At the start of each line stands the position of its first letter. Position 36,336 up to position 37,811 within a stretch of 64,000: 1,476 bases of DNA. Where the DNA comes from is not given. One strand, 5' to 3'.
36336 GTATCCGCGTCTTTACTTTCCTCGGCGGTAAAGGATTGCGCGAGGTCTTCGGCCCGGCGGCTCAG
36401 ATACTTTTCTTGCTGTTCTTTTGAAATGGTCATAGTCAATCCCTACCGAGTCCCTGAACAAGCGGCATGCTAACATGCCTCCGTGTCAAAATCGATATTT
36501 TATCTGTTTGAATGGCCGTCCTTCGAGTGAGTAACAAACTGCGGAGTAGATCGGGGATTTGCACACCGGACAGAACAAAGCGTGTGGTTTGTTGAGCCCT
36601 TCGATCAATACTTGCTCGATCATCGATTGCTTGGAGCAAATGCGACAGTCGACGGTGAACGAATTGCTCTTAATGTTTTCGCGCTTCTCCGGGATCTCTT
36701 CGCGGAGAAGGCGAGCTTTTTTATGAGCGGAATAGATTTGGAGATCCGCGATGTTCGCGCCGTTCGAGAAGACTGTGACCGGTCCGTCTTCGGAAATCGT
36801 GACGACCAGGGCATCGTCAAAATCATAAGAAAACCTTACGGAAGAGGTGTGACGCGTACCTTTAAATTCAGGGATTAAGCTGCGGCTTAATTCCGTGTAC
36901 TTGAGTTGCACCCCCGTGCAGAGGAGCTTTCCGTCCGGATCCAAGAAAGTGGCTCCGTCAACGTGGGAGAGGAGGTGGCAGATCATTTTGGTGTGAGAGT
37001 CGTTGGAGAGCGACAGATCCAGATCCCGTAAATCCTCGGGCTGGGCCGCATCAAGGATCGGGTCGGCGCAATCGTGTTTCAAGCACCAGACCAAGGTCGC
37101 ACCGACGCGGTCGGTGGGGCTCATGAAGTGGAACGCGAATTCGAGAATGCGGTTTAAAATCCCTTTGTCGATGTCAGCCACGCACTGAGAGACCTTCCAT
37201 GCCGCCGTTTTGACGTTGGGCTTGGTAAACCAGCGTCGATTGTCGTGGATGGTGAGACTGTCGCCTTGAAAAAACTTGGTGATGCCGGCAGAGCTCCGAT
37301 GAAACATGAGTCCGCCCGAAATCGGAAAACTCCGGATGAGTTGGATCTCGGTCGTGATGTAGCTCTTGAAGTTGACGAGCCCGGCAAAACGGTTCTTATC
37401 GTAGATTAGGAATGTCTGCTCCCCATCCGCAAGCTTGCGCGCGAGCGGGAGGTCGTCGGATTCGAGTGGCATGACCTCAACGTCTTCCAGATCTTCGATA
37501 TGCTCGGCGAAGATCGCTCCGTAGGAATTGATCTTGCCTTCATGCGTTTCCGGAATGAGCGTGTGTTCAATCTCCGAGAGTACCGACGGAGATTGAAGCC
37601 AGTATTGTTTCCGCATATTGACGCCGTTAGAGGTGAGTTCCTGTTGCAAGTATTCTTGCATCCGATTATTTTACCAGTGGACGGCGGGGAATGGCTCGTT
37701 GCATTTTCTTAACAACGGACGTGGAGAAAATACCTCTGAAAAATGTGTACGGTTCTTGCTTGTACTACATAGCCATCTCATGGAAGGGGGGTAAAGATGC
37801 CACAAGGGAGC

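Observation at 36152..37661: Atypical diadenylate-cyclase-fold protein (degenerate RHR motif, Zn-ribbon tail) in an apparent operon with an Hpt protein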

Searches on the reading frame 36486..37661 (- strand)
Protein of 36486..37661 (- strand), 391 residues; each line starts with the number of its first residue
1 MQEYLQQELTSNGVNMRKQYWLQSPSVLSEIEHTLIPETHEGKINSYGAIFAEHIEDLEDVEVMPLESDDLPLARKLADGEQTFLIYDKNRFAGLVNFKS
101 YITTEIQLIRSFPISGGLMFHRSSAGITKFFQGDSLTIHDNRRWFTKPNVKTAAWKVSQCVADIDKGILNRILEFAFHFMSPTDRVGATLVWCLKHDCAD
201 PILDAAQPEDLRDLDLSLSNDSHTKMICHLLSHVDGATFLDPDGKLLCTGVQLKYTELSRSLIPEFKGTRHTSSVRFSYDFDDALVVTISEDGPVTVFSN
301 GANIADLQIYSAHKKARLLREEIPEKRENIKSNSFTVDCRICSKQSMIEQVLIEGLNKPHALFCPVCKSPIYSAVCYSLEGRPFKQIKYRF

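Call 3: search_protein_families(library=pfam, proteins=[window:36486-37661:-], max_evalue=1)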
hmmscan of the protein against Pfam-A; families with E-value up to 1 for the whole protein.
window:36486-37661:- (391 aa): 2 families
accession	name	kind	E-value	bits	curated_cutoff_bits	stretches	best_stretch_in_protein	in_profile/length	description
PF21753.2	DACNK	-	1.1e-14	54.8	27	1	6-148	3-146/146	Probable sensor domain DACNK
PF02457.21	DAC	-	5.5e-10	39.3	27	1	184-301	10-117/119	DisA bacterial checkpoint controller nucleotide-binding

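Call 4: search_protein_families(library=ncbifam, proteins=[window:36486-37661:-], max_evalue=1)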
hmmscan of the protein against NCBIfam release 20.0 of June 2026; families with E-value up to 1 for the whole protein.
window:36486-37661:- (391 aa): 5 families
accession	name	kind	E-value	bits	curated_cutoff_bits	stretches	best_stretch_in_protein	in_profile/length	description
NF053872.1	DS2_3_antiphage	equivalog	0.0016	16.9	630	1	229-298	419-487/576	anti-phage protein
TIGR00159.1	TIGR00159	equivalog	0.021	14.2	188.8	1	235-302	169-232/254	diadenylate cyclase CdaA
NF010009.0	PRK13482.1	equivalog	0.075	12.2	201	1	231-301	68-136/357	DNA integrity scanning diadenylate cyclase DisA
NF041371.1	Diadnylcyc_Halo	equivalog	0.08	12.3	430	1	225-307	184-265/270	diadenylate cyclase DacZ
NF038384.1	zinc_YnfU_fam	subfamily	0.13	11.9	36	1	328-369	8-46/52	YnfU family zinc-binding protein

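Call 5: search_solved_structures(query=window:36486-37661:-, max_evalue=10, show_alignments=3)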
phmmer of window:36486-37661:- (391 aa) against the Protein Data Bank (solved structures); distinct sequences matched with E-value up to 10: 4.
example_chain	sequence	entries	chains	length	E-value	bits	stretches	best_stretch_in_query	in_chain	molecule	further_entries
9g69_C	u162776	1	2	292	0.014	17.8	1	235-313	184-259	Diadenylate cyclase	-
8ofo_AAA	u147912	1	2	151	0.024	17.1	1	235-306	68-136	Diadenylate cyclase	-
5ltd_A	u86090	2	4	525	0.53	12.7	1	263-328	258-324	Autophagy-related protein 18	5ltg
7l8n_A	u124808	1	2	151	1.1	11.6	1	235-311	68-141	Diadenylate cyclase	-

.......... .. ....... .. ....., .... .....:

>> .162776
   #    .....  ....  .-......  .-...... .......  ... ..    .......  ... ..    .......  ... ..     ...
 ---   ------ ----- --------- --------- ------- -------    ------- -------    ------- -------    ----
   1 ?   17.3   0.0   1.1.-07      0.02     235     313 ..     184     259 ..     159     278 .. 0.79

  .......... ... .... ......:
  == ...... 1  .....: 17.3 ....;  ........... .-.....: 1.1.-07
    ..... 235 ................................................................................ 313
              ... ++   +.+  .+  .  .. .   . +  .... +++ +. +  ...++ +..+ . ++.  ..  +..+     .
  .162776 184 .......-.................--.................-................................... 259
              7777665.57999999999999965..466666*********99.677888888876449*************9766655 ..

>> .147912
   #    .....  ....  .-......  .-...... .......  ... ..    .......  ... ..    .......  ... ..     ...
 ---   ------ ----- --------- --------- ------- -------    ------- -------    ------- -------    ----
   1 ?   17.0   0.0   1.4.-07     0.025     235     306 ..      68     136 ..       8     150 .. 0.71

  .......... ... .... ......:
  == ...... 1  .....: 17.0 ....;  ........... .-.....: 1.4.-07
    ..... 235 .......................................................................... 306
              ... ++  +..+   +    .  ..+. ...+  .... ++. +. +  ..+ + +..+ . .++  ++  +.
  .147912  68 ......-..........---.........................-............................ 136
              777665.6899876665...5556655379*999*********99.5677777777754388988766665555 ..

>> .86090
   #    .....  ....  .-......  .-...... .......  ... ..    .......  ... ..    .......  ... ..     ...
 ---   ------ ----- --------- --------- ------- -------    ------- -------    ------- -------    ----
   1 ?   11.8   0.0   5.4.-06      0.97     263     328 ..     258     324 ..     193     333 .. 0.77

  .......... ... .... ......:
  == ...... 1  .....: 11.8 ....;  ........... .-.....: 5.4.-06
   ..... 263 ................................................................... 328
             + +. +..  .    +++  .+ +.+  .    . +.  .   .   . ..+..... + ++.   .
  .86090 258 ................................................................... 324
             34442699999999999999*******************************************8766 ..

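Call 6: find_homologous_proteins(query=window:36486-37661:-, max_evalue=0.001)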
Query window:36486-37661:- (391 aa): 78 proteins with E <= 0.001 among 3608 candidates.
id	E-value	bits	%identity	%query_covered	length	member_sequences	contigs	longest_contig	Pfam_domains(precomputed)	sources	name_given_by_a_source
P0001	5.3e-161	554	63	99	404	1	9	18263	PF02457.22,PF21753.3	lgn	-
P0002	8.6e-161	554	64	99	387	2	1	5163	PF02457.22,PF21753.3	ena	-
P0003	1.8e-160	552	62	99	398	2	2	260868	PF02457.22,PF21753.3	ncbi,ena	-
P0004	9.9e-156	537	63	99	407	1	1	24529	PF02457.22,PF21753.3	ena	-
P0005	8.1e-154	531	61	99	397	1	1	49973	PF02457.22,PF21753.3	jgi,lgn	-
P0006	2.9e-150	519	61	99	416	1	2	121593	PF02457.22,PF21753.3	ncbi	-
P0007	3.0e-138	479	56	99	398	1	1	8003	PF02457.22,PF21753.3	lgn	-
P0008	3.0e-136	473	55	99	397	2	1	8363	PF02457.22,PF21753.3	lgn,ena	-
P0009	8.6e-134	465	53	99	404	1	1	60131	PF02457.22,PF21753.3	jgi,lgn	-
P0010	4.8e-133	462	52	100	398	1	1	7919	PF02457.22,PF21753.3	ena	-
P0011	1.8e-131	457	52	99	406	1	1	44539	PF02457.22,PF21753.3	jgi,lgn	-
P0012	1.4e-130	454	53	99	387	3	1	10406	PF02457.22,PF21753.3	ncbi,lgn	-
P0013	3.4e-130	453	53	99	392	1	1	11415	PF02457.22,PF21753.3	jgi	jgi:DNA integrity scanning protein DisA with diadenylate cyclase activity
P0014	1.4e-126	441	50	97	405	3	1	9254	PF02457.22,PF21753.3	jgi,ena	-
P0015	4.8e-122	426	48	99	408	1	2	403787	PF02457.22,PF21753.3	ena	-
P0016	3.6e-121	423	51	99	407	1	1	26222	PF02457.22,PF21753.3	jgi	jgi:DNA integrity scanning protein DisA with diadenylate cyclase activity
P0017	3.2e-118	413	50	99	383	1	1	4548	PF02457.22,PF21753.3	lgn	-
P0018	2.3e-114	401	49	98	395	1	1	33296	PF02457.22,PF21753.3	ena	-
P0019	3.8e-113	397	47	99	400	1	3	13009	PF02457.22,PF21753.3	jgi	jgi:DNA integrity scanning protein DisA with diadenylate cyclase activity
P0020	5.7e-113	396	47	99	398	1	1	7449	PF02457.22,PF21753.3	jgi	jgi:hypothetical protein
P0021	4.1e-112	393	45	99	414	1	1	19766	PF02457.22,PF21753.3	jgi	jgi:DNA integrity scanning protein DisA with diadenylate cyclase activity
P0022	1.5e-111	391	47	99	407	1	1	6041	PF02457.22,PF21753.3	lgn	-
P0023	5.0e-111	390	49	90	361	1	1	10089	PF02457.22,PF21753.3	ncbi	-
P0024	7.2e-111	389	47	99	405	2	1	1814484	PF02457.22,PF21753.3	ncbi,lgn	ncbi:MAG: diadenylate cyclase [Bacteriovorax sp.]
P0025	9.6e-111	389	47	99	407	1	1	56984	PF02457.22,PF21753.3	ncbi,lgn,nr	ncbi:MAG: diadenylate cyclase [Bacteriovorax sp.]|nr:diadenylate cyclase [Bacteriovorax sp.]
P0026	1.7e-110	388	46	99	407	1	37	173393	PF02457.22,PF21753.3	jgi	jgi:DNA integrity scanning protein DisA with diadenylate cyclase activity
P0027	5.1e-110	386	46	99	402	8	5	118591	PF02457.22,PF21753.3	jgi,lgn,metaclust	metaclust:\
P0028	9.8e-110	385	46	99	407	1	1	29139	PF02457.22,PF21753.3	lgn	-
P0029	2.3e-109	384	45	99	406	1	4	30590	PF02457.22,PF21753.3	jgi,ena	-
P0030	3.4e-109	384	47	99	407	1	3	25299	PF02457.22,PF21753.3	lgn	-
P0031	1.0e-108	382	48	98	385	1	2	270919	PF02457.22,PF21753.3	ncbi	-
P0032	2.0e-108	381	46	99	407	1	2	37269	PF02457.22,PF21753.3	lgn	-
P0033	3.0e-108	381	47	99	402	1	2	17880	PF02457.22,PF21753.3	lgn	-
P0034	7.3e-108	379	45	100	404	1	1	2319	PF02457.22,PF21753.3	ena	-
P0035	8.0e-107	376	46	99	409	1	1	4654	PF02457.22,PF21753.3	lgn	-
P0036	1.4e-106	375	45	99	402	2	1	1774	PF02457.22,PF21753.3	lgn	-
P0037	3.7e-105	370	45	99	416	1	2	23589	PF02457.22,PF21753.3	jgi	jgi:hypothetical protein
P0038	2.0e-104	368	44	99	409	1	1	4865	PF02457.22,PF21753.3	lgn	-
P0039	2.0e-104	368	45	99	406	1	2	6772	PF02457.22,PF21753.3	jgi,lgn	-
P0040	4.2e-104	367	45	99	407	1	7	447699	PF02457.22,PF21753.3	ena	-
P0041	3.4e-103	364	44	99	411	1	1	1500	PF02457.22,PF21753.3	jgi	jgi:DisA bacterial checkpoint controller nucleotide-binding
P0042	3.4e-103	364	45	99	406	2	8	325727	PF02457.22,PF21753.3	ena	-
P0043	6.4e-99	350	58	69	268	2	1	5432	PF02457.22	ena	-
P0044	1.4e-97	345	41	97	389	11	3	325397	PF02457.22,PF21753.3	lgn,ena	-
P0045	1.1e-95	339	42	99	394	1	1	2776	PF02457.22,PF21753.3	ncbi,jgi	jgi:hypothetical protein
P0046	1.3e-94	336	48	81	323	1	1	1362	PF02457.22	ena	-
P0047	1.2e-87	313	62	58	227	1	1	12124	PF02457.22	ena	-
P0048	2.3e-85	305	49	68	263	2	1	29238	PF02457.22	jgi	-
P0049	1.4e-79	286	50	67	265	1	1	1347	PF21753.3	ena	-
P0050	1.3e-78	283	40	98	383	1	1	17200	PF02457.22,PF21753.3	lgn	-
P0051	7.4e-71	257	37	98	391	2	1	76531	PF02457.22,PF21753.3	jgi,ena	jgi:DNA integrity scanning protein DisA with diadenylate cyclase activity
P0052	1.3e-63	234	38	81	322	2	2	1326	PF02457.22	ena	-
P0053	6.9e-55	205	34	92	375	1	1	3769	PF02457.22,PF21753.3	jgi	jgi:DNA integrity scanning protein DisA with diadenylate cyclase activity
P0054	4.4e-52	196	34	98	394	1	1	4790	PF02457.22,PF21753.3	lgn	-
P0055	1.3e-48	184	33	92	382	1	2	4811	PF02457.22,PF21753.3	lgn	-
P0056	9.6e-31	125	33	72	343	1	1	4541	PF02457.22,PF21753.3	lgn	-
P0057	7.5e-30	123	29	90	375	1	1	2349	PF02457.22,PF21753.3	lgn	-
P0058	3.8e-29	120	32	77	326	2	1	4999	PF02457.22,PF21753.3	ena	-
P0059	1.4e-27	115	30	77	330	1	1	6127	PF02457.22,PF21753.3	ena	-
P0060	2.0e-26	111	30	78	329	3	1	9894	PF02457.22,PF21753.3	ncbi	-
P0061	5.1e-25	107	27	88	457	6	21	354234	PF02457.22,PF21753.3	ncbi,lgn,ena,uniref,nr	ncbi:DNA integrity scanning protein DisA nucleotide-binding domain protein [Williamsia sp. D3]|unire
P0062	7.0e-25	106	32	78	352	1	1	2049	PF02457.22,PF21753.3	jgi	jgi:hypothetical protein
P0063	8.2e-25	106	30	77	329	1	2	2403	PF02457.22,PF21753.3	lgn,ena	-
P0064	1.1e-23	102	29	77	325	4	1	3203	PF02457.22,PF21753.3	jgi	jgi:hypothetical protein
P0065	1.3e-23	102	29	73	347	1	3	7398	PF02457.22,PF21753.3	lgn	-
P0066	3.8e-23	100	26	89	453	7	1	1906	PF02457.22,PF21753.3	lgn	-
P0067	1.7e-22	98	30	71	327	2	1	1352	PF02457.22,PF21753.3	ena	-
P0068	5.8e-22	97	28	76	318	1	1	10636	PF02457.22,PF21753.3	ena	-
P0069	6.0e-22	97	29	77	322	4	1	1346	PF02457.22,PF21753.3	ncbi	-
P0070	2.7e-21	94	30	76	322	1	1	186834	PF02457.22,PF21753.3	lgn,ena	-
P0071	3.3e-21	94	29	76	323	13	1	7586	PF02457.22,PF21753.3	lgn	-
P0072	1.5e-20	92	29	71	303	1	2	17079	PF02457.22,PF21753.3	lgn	-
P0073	2.3e-20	91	28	76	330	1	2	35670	PF02457.22,PF21753.3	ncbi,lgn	ncbi:hypothetical protein BH10ACT1_BH10ACT1_27610 [soil metagenome]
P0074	2.6e-20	91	31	71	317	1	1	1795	PF02457.22,PF21753.3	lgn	-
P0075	3.2e-20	91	28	76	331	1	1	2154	PF02457.22,PF21753.3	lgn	-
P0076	1.2e-19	89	26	77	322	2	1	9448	PF02457.22,PF21753.3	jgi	jgi:hypothetical protein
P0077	8.0e-15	73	26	71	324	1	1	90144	PF02457.22,PF21753.3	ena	-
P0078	5.1e-14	70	28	76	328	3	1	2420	PF02457.22,PF21753.3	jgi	jgi:hypothetical protein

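Call 10: find_related_loci(query=A1, collection=genome_contigs, flank=8000)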
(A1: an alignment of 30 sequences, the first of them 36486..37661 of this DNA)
Query A1 (391 aa) in genome_contigs; peptide patterns used: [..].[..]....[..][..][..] (x = any residue, [..] = any of these).
329 stretches matched a pattern; 320 encode a relative of the query (tblastn E <= 1e-3); the best 80 are kept; 80 distinct loci.
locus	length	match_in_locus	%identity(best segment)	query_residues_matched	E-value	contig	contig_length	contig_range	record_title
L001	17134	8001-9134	54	1-385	2e-138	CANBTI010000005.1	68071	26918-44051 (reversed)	MAG: Bdellovibrionales bacterium isolate JR-MC-C-240519-135 genome assembly, contig: JR-MC-C-240519-C135, whole genome s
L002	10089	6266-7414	48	5-387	1e-123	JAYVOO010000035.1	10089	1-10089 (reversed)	MAG: Oligoflexia bacterium isolate GL72_DN_concoct_181 GL72_DN_concoct_181_34, whole genome shotgun sequence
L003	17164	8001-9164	48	1-388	5e-119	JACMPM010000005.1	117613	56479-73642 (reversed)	MAG: Bacteriovorax sp. isolate LF-bin-345 FL-bin-345-contig-k141_61082, whole genome shotgun sequence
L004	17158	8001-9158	47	1-386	2e-117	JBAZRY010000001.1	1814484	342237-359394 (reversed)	MAG: Bacteriovorax sp. isolate SO_2017_GW1_16 NODE_1_length_1814484_cov_3.245653_OW334_2017, whole genome shotgun sequen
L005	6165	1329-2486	46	1-386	1e-112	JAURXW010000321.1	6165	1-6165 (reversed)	MAG: Bacteriovorax sp. isolate E10_metabat.bin.5_sub E10_k141_282544, whole genome shotgun sequence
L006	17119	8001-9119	41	5-385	3e-104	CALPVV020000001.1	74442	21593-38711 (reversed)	MAG: Nitrosovibrio sp. Nv4 isolate HRS-ES2-bin-178 genome assembly, contig: HRSG-E12-C106, whole genome shotgun sequence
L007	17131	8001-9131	39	2-384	7e-91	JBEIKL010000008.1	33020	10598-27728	MAG: Bdellovibrionales bacterium isolate Sample-104-S4-bin-132 Sample_104_S4-bin_132-k141_945901, whole genome shotgun s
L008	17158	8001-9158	47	1-386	2e-117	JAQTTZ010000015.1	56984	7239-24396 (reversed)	MAG: Bacteriovorax sp. isolate STB_52 NODE_1131_length_56984_cov_4.523999_Sandtown_B, whole genome shotgun sequence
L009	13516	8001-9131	35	4-380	4e-66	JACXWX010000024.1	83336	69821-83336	Phormidium tenue FACHB-886 contig24, whole genome shotgun sequence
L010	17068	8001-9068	34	26-387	1e-64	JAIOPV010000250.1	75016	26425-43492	MAG: Planctomycetota bacterium isolate LakeFargette_0920_ALND_MAG_60_11 LacPavin_0920_ALND_scaffold_878315, whole genome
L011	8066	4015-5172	33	4-380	9e-64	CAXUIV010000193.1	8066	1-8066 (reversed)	MAG TPA_asm: uncultured bacterium isolate public_SRR14722086_metawrap_bin.3 genome assembly, contig: public_SRR14722086_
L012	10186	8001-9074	32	28-387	2e-63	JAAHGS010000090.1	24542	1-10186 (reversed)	MAG: Symploca sp. SIO2E9 2E9_NODE_90, whole genome shotgun sequence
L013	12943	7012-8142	34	4-380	9e-63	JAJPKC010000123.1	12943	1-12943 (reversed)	MAG: Oscillatoriales cyanobacterium Centralia_MAG_596 k107_20216898, whole genome shotgun sequence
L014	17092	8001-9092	33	5-369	3e-62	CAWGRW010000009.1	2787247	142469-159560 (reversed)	MAG: uncultured bacterium isolate MFD06435.bin.1.47 genome assembly, contig: contig_17617, whole genome shotgun sequence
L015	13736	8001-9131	34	4-380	3e-61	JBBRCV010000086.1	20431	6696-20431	MAG: Elainellales cyanobacterium isolate Co_metawrap_2419 Cmw_2419_k141_4768645_length_20431_cov_9.9965, whole genome sh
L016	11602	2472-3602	34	4-380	6e-59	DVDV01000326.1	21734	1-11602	MAG TPA_asm: Leptolyngbyaceae cyanobacterium M33_DOE_097 k141_1863448, whole genome shotgun sequence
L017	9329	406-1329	37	4-312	5e-58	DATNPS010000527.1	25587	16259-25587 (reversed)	MAG TPA_asm: Crinalium sp. isolate SMAG_U16487 k141_419112, whole genome shotgun sequence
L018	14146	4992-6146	34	4-380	2e-57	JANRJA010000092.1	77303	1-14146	MAG: Oculatellaceae cyanobacterium bins.114 k141_3860507, whole genome shotgun sequence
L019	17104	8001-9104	33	4-371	2e-56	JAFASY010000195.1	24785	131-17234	MAG: Chroococcidiopsidaceae cyanobacterium CP_BM_ER_R8_30 BM_ER_R8_k147_289471, whole genome shotgun sequence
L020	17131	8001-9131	35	4-380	7e-62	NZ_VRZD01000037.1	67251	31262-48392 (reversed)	MAG: Pantanalinema sp. GBBB05 NODE_101_length_67251_cov_6.906591, whole genome shotgun sequence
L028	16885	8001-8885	31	5-301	8e-36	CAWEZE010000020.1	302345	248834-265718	MAG: uncultured bacterium isolate MFD09267.bin.1.261 genome assembly, contig: contig_52631, whole genome shotgun sequenc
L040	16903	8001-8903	27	3-305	8e-34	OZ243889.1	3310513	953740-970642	MAG: Acidimicrobiales bacterium isolate 5ddc0ae0-5968-44bb-aeef-ba4787dcb695 genome assembly, chromosome: 1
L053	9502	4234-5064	30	27-301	1e-31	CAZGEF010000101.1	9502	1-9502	MAG TPA_asm: uncultured Rhabdothermincola sp. isolate SRP344714_co2_336 genome assembly, contig: NODE_19109_length_9502_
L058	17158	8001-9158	28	5-371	1e-30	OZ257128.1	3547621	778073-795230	MAG: Actinomycetes bacterium isolate a64d84fb-41c3-4246-938b-28fa759d90e4 genome assembly, chromosome: 1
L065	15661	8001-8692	39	164-391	8e-34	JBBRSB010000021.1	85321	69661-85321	MAG: Gloeobacterales cyanobacterium isolate La2_maxbin2.427 La2_maxbin2.427_K_2912344L85321_cov_115.7649, whole genome s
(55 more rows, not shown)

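Call 12: find_encoding_contigs(protein=window:36486-37661:-, flank=8000, max_places=3)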
Protein window:36486-37661:- (391 aa): 1 contig read that carries it; 1 place shown.
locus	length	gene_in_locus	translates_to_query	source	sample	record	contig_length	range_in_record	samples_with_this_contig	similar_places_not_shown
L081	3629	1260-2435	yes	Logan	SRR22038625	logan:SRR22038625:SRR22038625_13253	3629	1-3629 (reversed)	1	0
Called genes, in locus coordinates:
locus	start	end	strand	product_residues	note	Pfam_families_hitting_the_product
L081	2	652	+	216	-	?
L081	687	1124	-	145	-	PF00072:Response_reg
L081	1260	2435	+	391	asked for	PF21753:DACNK, PF02457:DAC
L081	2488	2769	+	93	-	PF01627:Hpt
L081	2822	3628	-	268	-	?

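Call 13: find_encoding_contigs(protein=P0024, flank=8000, max_places=2)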
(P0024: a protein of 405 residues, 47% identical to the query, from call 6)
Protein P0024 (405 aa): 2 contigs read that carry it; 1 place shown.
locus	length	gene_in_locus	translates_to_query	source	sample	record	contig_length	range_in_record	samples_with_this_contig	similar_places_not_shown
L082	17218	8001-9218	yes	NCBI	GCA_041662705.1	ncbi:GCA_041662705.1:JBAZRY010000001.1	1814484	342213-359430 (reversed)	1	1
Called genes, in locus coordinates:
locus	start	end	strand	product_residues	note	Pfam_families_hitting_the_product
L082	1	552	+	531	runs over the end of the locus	PF00890:FAD_binding_2 (faint), PF01266:DAO (faint), PF01946:Thi4 (weak), PF07992:Pyr_redox_2 (faint), PF13450:NAD_binding_8, PF01593:Amino_oxidase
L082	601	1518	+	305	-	-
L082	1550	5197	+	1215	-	PF00664:ABC_membrane, PF00005:ABC_tran, PF02463:SMC_N (faint), PF00664:ABC_membrane, PF00005:ABC_tran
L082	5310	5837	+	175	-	PF00903:Glyoxalase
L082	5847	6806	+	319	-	PF19459:DUF5996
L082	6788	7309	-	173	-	PF02525:Flavodoxin_2 (weak), PF03358:FMN_red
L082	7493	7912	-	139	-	PF00072:Response_reg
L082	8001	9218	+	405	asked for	PF21753:DACNK, PF02457:DAC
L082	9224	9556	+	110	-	PF01627:Hpt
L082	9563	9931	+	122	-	PF00072:Response_reg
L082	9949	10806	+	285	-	PF00892:EamA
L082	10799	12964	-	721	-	PF00999:Na_H_Exchanger, PF02080:TrkA_C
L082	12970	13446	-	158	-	PF11821:ActD (faint)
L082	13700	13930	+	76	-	-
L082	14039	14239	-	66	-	-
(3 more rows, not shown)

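Call 14: find_encoding_contigs(protein=P0051, flank=8000, max_places=2)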
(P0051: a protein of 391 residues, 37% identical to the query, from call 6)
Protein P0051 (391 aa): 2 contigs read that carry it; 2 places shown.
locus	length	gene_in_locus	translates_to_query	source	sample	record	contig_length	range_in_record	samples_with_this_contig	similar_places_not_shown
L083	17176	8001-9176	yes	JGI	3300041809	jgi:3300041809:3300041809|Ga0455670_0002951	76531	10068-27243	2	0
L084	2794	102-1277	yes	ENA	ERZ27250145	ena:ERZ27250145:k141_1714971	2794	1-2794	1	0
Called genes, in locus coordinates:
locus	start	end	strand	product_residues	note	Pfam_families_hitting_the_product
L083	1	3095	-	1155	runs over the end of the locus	PF00501:AMP-binding, PF23024:AMP-dom_DIP2-like, PF00550:PP-binding, PF00155:Aminotran_1_2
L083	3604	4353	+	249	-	-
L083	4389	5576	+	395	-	PF00465:Fe-ADH, PF13685:Fe-ADH_2, PF25137:ADH_Fe_C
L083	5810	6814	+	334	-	PF00044:Gp_dh_N, PF02800:Gp_dh_C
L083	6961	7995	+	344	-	PF01926:MMR_HSR1 (weak), PF06071:YchF-GTPase_C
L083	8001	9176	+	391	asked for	PF21753:DACNK (weak), PF02457:DAC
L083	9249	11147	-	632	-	PF01656:CbiA (weak), PF10609:ParA (faint), PF13614:AAA_31 (weak)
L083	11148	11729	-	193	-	-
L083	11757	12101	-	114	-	-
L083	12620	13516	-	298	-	-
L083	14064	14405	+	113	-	-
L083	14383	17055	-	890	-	PF22842:Pel9A-like_beta_helix (weak), PF21231:GH141_M (faint), PF13229:Beta_helix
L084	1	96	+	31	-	?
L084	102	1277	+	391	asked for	PF21753:DACNK (weak), PF02457:DAC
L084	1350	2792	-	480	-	?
